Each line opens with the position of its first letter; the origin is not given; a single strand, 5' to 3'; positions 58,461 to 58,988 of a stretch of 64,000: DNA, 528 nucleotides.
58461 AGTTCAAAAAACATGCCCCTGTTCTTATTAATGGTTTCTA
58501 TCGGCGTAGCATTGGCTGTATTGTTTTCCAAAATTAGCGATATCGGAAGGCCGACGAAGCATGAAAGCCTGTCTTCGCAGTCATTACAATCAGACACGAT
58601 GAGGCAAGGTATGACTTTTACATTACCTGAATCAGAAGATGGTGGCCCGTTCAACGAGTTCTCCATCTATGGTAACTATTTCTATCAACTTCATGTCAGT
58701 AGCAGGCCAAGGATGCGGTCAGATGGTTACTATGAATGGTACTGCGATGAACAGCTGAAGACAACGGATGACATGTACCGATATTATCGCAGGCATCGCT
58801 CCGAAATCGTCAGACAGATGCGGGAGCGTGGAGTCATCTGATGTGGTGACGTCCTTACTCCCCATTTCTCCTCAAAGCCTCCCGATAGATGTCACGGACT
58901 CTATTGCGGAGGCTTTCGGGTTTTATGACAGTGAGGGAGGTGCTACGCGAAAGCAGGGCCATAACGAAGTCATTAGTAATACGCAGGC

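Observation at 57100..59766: AT-rich small-gene island with a duplicated zinc-ribbon mini-ORF ending on a WYL-domain regulator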

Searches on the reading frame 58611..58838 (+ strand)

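Call 116: search_protein_families(library=pfam, proteins=[L101:3673-4047:+, L101:4037-4819:+, L101:3305-3493:+, L101:5715-6485:+, L099:3653-3874:+], max_evalue=0.05)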
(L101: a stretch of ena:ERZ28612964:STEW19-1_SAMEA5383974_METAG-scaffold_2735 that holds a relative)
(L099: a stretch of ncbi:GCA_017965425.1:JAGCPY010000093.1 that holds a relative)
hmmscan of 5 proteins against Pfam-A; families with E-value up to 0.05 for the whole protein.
L101:3673-4047:+ (124 aa): 0 families

L101:4037-4819:+ (260 aa): 0 families

L101:3305-3493:+ (62 aa): 0 families

L101:5715-6485:+ (256 aa): 0 families

L099:3653-3874:+ (73 aa): 1 family
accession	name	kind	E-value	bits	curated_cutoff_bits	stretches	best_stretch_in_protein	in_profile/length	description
PF13361.12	UvrD_C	-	0.01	15.7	25.6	1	13-65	130-182/350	UvrD-like helicase C-terminal domain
